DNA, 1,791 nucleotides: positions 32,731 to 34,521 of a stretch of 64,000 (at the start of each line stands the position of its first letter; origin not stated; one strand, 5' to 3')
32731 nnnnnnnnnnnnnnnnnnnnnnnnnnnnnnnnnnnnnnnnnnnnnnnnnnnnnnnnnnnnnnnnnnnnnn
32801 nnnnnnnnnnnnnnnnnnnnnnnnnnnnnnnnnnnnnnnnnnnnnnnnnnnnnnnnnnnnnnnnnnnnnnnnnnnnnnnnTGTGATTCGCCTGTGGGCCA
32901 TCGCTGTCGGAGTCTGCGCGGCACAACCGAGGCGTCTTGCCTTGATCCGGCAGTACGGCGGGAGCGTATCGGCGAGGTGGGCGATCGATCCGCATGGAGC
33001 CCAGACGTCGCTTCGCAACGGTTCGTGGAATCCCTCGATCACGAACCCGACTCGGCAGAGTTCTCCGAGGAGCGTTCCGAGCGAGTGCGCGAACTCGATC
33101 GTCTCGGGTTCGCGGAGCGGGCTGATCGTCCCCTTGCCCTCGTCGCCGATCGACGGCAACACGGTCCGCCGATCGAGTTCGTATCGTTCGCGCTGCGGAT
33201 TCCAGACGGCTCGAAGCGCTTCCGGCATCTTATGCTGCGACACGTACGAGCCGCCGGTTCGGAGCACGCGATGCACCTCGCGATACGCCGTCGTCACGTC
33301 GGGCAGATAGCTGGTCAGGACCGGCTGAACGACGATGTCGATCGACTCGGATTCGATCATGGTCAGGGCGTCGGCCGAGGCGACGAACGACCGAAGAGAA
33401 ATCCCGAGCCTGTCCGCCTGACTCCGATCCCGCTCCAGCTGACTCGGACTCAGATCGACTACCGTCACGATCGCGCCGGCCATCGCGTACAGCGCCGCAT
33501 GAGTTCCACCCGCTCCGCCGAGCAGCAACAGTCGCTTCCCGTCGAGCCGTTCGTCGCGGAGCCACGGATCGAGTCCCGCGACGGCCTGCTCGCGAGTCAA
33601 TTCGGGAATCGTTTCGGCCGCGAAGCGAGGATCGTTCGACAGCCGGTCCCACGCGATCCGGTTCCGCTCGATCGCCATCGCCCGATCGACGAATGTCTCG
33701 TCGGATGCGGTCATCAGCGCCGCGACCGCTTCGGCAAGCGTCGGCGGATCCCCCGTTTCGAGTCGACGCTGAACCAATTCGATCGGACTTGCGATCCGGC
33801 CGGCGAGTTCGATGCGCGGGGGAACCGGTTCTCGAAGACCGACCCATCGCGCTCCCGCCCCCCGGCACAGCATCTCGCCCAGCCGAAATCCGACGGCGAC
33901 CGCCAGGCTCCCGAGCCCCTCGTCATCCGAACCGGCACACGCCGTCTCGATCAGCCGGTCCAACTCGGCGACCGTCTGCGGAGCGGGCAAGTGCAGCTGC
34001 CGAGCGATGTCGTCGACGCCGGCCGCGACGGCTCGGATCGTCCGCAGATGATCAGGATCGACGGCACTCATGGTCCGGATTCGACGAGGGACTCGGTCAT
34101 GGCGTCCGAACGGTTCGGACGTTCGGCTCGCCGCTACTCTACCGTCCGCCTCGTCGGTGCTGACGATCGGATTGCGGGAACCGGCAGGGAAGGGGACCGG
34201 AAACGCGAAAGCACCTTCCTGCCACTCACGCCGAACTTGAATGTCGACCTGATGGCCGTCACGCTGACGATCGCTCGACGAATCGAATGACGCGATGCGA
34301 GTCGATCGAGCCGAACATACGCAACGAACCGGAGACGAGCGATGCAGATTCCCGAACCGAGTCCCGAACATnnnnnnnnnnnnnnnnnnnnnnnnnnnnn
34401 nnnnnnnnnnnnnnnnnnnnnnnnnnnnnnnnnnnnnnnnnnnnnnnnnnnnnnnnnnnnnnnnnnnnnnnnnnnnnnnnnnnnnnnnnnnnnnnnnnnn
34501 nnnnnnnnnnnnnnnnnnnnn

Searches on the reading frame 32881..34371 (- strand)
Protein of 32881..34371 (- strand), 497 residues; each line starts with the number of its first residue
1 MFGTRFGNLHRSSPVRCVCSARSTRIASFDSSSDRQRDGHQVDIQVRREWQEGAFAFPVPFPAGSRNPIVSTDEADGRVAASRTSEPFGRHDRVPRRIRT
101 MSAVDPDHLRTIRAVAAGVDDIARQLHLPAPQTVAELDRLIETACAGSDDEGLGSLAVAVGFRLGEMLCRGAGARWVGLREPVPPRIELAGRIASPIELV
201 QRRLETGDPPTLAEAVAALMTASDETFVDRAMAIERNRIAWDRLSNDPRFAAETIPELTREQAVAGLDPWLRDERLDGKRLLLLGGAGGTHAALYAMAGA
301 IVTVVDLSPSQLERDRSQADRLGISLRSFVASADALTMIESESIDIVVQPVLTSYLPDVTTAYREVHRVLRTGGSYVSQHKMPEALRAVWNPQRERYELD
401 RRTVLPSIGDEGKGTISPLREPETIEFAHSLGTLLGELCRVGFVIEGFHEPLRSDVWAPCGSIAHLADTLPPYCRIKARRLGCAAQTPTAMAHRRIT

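Call 96: search_protein_families(library=pfam, proteins=[window:32881-34371:-], max_evalue=0.0001)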
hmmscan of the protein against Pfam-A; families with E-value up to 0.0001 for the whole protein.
window:32881-34371:- (497 aa): 5 families
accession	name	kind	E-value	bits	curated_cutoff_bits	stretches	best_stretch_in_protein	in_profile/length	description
PF08241.18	Methyltransf_11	-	1.4e-12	48.5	21.2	1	285-377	4-94/95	Methyltransferase domain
PF13649.12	Methyltransf_25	-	3.2e-10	41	27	1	285-374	5-97/97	Methyltransferase domain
PF13847.12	Methyltransf_31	-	1.4e-06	28.5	27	1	284-380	10-111/145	Methyltransferase domain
PF08242.18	Methyltransf_12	-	5.8e-06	27.4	30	1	284-374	3-96/98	Methyltransferase domain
PF01209.24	Ubie_methyltran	-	7.7e-06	25.9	20.1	1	283-409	54-178/233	ubiE/COQ5 methyltransferase family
